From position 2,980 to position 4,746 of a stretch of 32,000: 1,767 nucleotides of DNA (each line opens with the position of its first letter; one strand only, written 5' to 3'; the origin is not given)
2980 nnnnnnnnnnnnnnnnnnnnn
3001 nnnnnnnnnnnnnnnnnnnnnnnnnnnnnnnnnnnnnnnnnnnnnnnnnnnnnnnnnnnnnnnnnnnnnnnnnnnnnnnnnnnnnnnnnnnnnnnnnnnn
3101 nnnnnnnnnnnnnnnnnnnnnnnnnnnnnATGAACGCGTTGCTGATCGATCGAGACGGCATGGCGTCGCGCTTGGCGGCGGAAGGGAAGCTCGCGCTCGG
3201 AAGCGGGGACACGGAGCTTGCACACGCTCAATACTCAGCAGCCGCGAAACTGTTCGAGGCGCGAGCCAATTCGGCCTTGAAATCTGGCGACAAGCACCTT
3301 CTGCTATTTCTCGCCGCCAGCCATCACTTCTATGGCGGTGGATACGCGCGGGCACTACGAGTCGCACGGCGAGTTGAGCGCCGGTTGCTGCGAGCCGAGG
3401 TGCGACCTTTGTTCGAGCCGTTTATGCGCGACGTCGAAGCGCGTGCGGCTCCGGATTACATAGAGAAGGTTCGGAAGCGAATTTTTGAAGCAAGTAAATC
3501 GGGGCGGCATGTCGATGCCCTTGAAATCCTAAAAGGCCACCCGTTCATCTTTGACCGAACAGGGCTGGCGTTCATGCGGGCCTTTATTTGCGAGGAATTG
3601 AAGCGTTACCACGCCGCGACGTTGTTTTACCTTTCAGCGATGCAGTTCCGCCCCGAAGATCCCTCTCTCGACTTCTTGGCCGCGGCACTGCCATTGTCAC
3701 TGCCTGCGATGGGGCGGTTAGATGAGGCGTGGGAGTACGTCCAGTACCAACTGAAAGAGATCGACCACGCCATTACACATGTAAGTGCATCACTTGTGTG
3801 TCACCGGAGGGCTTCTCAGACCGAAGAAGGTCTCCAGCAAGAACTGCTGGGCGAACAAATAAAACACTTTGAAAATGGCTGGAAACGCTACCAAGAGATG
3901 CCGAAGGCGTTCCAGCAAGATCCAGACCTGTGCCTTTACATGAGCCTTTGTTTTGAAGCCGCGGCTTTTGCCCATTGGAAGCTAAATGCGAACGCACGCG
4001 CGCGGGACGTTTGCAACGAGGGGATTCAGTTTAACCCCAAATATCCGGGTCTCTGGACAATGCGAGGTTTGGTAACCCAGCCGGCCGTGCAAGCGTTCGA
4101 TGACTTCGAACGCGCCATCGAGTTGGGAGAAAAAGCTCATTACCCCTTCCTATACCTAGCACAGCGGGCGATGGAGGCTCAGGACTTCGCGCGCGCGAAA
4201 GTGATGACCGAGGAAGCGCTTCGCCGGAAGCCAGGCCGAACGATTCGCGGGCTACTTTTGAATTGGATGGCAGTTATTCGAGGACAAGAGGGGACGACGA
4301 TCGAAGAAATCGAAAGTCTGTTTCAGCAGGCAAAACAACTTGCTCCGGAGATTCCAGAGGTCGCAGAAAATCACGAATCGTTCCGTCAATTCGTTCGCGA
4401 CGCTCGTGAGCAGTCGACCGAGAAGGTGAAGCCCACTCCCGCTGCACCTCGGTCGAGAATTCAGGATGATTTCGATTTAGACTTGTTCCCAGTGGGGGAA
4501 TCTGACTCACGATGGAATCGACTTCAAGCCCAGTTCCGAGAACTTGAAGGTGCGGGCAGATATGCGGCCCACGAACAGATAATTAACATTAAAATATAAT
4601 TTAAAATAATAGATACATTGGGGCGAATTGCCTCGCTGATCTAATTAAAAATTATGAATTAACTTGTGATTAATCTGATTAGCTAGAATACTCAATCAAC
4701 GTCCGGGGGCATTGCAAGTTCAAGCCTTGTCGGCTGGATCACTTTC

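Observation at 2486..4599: Translationally coupled small protein plus 489-aa helical-repeat protein: candidate uncharacterised two-gene conflict/defence-type module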

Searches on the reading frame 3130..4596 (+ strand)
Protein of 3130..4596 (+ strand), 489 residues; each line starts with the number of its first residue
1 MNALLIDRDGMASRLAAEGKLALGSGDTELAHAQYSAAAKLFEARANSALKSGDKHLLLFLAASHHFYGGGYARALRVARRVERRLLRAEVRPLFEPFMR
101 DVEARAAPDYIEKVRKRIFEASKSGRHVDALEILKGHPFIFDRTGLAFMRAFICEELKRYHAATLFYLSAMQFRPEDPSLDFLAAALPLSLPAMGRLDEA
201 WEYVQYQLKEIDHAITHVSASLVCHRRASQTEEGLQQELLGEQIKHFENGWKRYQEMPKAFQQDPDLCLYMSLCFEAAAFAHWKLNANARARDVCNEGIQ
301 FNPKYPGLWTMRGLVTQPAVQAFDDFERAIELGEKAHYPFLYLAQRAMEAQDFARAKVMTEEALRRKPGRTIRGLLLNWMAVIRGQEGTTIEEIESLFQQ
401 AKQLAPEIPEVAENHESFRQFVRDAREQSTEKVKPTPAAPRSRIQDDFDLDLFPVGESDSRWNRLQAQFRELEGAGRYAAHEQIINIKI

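Call 4: search_protein_families(library=pfam, proteins=[window:3130-4596:+], max_evalue=1)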
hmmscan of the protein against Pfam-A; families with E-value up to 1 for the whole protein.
window:3130-4596:+ (489 aa): 7 families
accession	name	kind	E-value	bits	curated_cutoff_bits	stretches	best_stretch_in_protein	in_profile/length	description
PF13428.12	TPR_14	-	0.018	16.1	23.5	1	277-313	6-42/44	Tetratricopeptide repeat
PF00515.34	TPR_1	-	0.03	14.6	27.8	0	321-332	19-30/34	Tetratricopeptide repeat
PF07719.23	TPR_2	-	0.038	14.6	27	0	341-369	5-33/34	Tetratricopeptide repeat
PF08429.16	PLU-1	-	0.071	12.7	28.5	1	369-432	71-129/338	PLU-1-like protein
PF16034.10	JAKMIP_CC3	-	0.15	12.1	30.2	1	384-429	134-179/200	JAKMIP CC3 domain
PF07363.16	DUF1484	-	0.2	12.6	21.2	1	190-232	5-46/105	Protein of unknown function (DUF1484)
PF14282.11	FlxA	-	0.29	11.7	26.3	0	202-256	20-70/101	FlxA-like protein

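Call 5: search_protein_families(library=padloc, proteins=[window:3130-4596:+], max_evalue=1)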
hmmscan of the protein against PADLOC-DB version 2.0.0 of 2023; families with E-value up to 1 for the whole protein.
window:3130-4596:+ (489 aa): 0 families

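Call 6: search_protein_families(library=ncbifam, proteins=[window:3130-4596:+], max_evalue=1)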
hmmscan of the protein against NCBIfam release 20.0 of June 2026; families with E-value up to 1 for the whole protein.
window:3130-4596:+ (489 aa): 3 families
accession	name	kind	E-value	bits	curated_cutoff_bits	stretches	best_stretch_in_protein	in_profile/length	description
TIGR02521.1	type_IV_pilW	equivalog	0.00015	21.4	154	1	343-415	37-105/234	type IV pilus biogenesis/stability protein PilW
TIGR02552.1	LcrH_SycD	equivalog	0.022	14.5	104.8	0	151-186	59-94/136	SycD/LcrH family type III secretion system chaperone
TIGR02917.1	PEP_TPR_lipo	equivalog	0.067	11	312.2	1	320-406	414-496/899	XrtA/PEP-CTERM system TPR-repeat protein PrsT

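Call 15: find_homologous_proteins(query=window:3130-4596:+, max_evalue=0.01)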
Query window:3130-4596:+ (489 aa): 3 proteins with E <= 0.01 among 8000 candidates.
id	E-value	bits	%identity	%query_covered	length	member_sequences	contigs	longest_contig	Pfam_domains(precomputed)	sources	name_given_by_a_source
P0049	0.0e+0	1101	100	100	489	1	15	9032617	-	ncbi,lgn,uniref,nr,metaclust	ncbi:hypothetical protein GobsT_05130 [Gemmata obscuriglobus]|uniref:Tetratricopeptide repeat protei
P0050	4.8e-96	341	42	86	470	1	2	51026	-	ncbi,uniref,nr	ncbi:hypothetical protein R5W24_006273 [Gemmata sp. JC717]|uniref:Tetratricopeptide repeat protein n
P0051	7.5e-67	244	35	89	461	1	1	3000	PF23558.2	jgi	jgi:tetratricopeptide (TPR) repeat protein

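Call 28: search_protein_families(library=phrogs, proteins=[window:3130-4596:+], max_evalue=1)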
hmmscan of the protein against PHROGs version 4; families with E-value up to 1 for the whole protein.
window:3130-4596:+ (489 aa): 1 family
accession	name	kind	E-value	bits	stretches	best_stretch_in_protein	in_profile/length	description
phrog_10059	-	unknown function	0.55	9.9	1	239-261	38-60/345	-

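Call 38: find_homologous_proteins(query=A2, max_evalue=0.001)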
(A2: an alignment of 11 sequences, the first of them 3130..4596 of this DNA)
Query A2 (11 sequences) (489 aa, profile of the alignment): 9 proteins with E <= 0.001 among 8000 candidates.
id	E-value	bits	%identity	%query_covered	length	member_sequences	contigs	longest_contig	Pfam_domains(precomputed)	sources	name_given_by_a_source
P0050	1.7e-199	682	42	86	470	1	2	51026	-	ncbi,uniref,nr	ncbi:hypothetical protein R5W24_006273 [Gemmata sp. JC717]|uniref:Tetratricopeptide repeat protein n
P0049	7.7e-188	643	100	100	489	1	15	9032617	-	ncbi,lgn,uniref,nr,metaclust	ncbi:hypothetical protein GobsT_05130 [Gemmata obscuriglobus]|uniref:Tetratricopeptide repeat protei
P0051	2.8e-178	612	35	89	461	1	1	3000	PF23558.2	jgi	jgi:tetratricopeptide (TPR) repeat protein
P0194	1.5e-126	441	27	61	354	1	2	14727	-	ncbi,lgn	-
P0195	1.0e-8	53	25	26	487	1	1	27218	PF13431.13,PF23914.2,PF25062.2,PF13414.13,PF13176.13,PF13428.13,PF25064.2,PF14559.13,PF24575.2,PF13371.13,PF00515.35,PF12895.14,PF13424.13,PF13432.13,PF13181.13,PF07719.24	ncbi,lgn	-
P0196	2.0e-8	52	34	12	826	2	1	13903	PF03704.24,PF13431.13,PF13414.13,PF13176.13,PF12569.15,PF13428.13,PF13374.13,PF14559.13,PF25575.1,PF10516.16,PF13371.13,PF00515.35,PF12895.14,PF13424.13,PF21033.5,PF13432.13,PF13181.13,PF01239.29,PF07719.24,PF13174.13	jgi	-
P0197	4.2e-4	38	41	7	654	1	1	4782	PF13431.13,PF23914.2,PF13414.13,PF13176.13,PF13428.13,PF13844.13,PF25064.2,PF13374.13,PF07721.21,PF14559.13,PF24575.2,PF13371.13,PF00515.35,PF12895.14,PF13424.13,PF21033.5,PF13432.13,PF13429.13,PF13181.13,PF07719.24,PF13174.13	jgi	jgi:protein O-GlcNAc transferase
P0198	6.2e-4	37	21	37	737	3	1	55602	PF13414.13,PF13374.13,PF07721.21,PF24575.2,PF00515.35,PF13424.13,PF01075.24,PF07719.24,PF13174.13,PF20308.5,PF12931.14,PF25063.1,PF13431.13,PF23914.2,PF25062.2,PF13176.13,PF24885.2,PF13428.13,PF04733.21,PF25064.2,PF14559.13,PF13371.13,PF17874.8,PF12895.14,PF21033.5,PF13432.13,PF13181.13,PF10373.16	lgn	-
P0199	7.9e-4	37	36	10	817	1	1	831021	PF03704.24,PF09976.16,PF25060.1,PF13414.13,PF23558.2,PF12569.15,PF13844.13,PF13374.13,PF07721.21,PF24575.2,PF02259.30,PF00515.35,PF13424.13,PF13429.13,PF07719.24,PF13174.13,PF25063.1,PF13431.13,PF23914.2,PF25062.2,PF25058.2,PF13176.13,PF13428.13,PF25064.2,PF14559.13,PF13371.13,PF17874.8,PF12895.14,P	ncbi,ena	-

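Call 44: find_encoding_contigs(protein=P0049, flank=10000, max_places=3)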
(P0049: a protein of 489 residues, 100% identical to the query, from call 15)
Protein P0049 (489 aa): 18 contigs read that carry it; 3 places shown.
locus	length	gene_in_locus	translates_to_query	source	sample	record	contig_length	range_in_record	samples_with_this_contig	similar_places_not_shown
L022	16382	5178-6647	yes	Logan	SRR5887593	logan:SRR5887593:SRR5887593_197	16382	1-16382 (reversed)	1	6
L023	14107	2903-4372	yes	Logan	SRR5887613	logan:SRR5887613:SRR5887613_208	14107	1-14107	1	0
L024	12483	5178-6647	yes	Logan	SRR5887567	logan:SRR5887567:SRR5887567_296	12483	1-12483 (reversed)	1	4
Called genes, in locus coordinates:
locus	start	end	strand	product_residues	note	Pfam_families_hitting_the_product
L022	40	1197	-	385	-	PF01969:Ni_insertion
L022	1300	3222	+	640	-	PF04015:DUF362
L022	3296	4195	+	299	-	-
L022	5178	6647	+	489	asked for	-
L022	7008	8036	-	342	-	PF26549:Tricorn_N, PF00930:DPPIV_N (faint), PF26550:Tricorn_2nd, PF07676:PD40 (weak), PF26549:Tricorn_N (weak)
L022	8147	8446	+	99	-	PF01844:HNH (weak)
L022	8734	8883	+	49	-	-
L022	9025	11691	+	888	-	PF03169:OPT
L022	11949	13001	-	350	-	-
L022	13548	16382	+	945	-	?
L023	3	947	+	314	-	?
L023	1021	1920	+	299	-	-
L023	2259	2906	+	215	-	-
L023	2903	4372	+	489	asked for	-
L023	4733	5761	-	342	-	PF26549:Tricorn_N, PF00930:DPPIV_N (faint), PF26550:Tricorn_2nd, PF07676:PD40 (weak), PF26549:Tricorn_N (weak)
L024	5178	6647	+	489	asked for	-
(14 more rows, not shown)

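Call 77: search_protein_families(library=pfam, proteins=[P0051, P0050], max_evalue=0.01)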
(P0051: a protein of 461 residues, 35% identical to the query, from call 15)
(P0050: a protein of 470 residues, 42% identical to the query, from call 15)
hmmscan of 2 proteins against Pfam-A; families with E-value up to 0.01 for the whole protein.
P0051 (461 aa): 2 families
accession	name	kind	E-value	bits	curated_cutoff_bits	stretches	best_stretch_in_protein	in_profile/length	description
PF23558.1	TPR_P4H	-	2.2e-05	24.9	27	0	342-421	7-86/91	Prolyl 4-hydroxylase peptide-substrate-binding domain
PF13428.12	TPR_14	-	3.8e-05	24.4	23.5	0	276-312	6-42/44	Tetratricopeptide repeat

P0050 (470 aa): 2 families
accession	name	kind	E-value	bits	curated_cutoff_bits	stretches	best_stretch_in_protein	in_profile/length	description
PF00515.34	TPR_1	-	0.0002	21.5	27.8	0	342-368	6-32/34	Tetratricopeptide repeat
PF14559.12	TPR_19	-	0.0009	20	25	0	320-377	8-65/68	Tetratricopeptide repeat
